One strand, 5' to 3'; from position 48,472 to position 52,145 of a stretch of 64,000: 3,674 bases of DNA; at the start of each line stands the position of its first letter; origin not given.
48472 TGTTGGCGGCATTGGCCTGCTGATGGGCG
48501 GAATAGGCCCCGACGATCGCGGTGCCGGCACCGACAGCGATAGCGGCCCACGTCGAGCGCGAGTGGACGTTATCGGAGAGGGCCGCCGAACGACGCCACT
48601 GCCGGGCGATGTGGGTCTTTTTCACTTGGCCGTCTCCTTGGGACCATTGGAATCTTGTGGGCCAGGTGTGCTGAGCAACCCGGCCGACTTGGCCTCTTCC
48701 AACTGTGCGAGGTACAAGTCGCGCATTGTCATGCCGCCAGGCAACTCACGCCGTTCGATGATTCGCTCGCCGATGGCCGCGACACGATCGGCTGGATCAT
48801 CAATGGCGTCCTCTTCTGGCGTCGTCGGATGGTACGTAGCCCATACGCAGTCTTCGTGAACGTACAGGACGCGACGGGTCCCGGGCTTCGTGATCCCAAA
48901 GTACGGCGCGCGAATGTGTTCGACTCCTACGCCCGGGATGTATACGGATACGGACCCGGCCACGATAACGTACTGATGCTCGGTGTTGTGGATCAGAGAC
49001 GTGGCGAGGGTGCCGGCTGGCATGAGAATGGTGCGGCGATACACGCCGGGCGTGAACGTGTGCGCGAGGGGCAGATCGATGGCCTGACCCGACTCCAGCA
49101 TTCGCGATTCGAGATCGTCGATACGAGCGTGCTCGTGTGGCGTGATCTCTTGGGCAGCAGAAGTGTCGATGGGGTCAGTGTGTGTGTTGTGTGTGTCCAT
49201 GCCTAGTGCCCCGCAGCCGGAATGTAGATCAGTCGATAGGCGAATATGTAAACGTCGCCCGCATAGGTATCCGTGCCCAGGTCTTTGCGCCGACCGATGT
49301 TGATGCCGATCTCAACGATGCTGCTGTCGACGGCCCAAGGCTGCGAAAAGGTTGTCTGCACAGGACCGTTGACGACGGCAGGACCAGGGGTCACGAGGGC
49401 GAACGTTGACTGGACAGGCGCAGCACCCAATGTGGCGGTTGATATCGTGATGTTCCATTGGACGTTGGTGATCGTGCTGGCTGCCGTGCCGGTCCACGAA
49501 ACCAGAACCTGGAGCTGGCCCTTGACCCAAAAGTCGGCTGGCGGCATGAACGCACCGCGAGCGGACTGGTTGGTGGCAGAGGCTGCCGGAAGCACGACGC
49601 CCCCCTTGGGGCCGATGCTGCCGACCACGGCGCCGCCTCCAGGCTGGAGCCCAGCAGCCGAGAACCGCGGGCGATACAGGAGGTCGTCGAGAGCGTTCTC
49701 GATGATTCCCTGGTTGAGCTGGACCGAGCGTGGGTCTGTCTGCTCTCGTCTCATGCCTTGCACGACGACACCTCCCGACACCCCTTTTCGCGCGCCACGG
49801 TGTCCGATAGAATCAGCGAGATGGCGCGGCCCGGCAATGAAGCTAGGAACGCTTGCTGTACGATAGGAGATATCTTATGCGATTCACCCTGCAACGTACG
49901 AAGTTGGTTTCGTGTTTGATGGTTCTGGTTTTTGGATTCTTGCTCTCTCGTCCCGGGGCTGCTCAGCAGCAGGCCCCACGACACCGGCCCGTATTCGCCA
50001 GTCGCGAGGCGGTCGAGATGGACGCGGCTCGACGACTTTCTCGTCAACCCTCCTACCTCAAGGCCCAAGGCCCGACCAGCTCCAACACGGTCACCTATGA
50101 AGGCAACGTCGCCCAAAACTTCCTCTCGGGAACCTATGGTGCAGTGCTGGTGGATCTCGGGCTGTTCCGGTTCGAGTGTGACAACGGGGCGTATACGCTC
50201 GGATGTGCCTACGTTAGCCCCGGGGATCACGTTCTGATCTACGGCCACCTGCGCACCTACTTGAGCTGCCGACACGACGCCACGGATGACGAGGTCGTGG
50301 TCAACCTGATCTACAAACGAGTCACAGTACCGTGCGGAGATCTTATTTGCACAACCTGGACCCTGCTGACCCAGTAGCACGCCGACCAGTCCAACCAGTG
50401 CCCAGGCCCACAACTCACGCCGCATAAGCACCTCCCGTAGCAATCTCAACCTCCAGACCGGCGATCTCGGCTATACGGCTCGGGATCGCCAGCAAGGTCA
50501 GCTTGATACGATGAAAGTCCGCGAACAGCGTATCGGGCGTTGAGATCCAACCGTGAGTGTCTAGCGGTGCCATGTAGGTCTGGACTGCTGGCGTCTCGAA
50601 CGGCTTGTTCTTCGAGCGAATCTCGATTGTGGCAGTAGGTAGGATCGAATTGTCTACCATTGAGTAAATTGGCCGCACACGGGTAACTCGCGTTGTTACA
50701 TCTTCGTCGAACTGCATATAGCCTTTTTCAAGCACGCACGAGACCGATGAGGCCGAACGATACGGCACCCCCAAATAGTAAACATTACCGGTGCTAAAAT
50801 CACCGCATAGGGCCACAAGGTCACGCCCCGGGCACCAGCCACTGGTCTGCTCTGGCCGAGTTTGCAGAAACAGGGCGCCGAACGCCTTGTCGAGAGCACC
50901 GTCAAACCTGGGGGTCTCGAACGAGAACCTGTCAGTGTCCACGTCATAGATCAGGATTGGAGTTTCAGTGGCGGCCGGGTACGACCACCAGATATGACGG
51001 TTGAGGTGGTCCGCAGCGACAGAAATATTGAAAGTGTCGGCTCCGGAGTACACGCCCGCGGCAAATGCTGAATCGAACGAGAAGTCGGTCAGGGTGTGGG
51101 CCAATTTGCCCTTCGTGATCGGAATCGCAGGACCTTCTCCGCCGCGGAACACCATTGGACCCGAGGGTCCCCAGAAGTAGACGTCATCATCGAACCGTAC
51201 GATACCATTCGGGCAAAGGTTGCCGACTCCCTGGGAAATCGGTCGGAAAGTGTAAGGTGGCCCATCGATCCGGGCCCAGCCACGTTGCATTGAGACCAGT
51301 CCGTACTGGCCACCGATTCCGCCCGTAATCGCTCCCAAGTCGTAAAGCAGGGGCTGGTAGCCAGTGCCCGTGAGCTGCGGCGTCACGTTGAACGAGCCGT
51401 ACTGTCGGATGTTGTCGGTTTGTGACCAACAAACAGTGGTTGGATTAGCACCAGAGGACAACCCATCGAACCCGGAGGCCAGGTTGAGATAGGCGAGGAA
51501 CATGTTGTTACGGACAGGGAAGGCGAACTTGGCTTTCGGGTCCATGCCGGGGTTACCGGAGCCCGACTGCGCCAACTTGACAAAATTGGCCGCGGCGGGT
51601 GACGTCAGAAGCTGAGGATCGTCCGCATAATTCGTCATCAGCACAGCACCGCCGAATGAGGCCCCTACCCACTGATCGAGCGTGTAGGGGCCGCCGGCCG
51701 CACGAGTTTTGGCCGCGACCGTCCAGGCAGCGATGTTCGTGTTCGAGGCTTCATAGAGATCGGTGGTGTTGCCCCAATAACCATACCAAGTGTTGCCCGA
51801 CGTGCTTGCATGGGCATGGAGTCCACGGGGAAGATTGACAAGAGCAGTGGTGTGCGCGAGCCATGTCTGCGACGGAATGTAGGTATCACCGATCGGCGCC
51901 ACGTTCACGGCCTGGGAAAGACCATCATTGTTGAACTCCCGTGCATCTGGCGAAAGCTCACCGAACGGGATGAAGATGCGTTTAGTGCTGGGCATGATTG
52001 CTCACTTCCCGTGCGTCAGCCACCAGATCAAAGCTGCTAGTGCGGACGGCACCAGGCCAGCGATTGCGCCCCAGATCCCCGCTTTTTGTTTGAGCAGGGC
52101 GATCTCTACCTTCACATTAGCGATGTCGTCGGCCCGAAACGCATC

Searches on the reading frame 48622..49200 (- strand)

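Call 5: search_protein_families(library=pfam, proteins=[window:48622-49200:-], max_evalue=0.1)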
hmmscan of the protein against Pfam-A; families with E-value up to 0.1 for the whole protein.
window:48622-49200:- (192 aa): 0 families

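Call 6: search_protein_families(library=phrogs, proteins=[window:48622-49200:-], max_evalue=0.01)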
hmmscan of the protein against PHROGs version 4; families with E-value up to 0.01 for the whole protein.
window:48622-49200:- (192 aa): 3 families
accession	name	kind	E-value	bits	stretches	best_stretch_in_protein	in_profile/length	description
phrog_12032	-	tail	1.6e-23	83.9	1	22-129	18-124/160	short tail fiber protein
phrog_24280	-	tail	5.7e-18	66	1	26-127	31-130/169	tail fiber adhesin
phrog_34170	-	unknown function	1.4e-14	55.3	1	24-131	17-123/296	-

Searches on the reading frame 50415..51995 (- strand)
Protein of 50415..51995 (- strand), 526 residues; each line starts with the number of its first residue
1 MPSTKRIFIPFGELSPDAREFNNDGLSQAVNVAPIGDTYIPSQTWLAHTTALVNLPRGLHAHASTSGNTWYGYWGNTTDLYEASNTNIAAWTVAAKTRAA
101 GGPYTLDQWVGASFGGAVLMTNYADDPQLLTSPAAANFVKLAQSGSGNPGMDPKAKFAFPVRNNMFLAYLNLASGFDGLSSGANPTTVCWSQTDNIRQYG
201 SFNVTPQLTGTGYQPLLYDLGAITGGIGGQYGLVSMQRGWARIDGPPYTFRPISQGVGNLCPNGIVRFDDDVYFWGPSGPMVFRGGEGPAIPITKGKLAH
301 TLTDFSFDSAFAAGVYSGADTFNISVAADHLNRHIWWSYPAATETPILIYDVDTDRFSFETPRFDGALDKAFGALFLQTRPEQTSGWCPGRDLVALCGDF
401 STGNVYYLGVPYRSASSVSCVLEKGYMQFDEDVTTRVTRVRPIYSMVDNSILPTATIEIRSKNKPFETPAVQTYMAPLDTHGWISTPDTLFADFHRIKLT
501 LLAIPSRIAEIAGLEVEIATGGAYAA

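Call 5: search_protein_families(library=pfam, proteins=[window:50415-51995:-], max_evalue=0.1)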
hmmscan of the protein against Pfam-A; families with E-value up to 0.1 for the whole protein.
window:50415-51995:- (526 aa): 0 families

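Call 6: search_protein_families(library=phrogs, proteins=[window:50415-51995:-], max_evalue=0.01)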
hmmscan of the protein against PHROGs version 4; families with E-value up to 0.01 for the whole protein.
window:50415-51995:- (526 aa): 1 family
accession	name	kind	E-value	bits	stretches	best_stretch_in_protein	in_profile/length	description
phrog_3287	-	head and packaging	1e-24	88.3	1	18-442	20-449/524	virion structural protein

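Call 76: find_related_loci(query=window:50415-51995:-, collection=viral_contigs, flank=4000)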
Query window:50415-51995:- (526 aa) in viral_contigs; peptide patterns used: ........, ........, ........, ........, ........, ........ (x = any residue, [..] = any of these).
2 stretches matched a pattern, but none encodes a relative of the query by tblastn (E <= 1e-3).
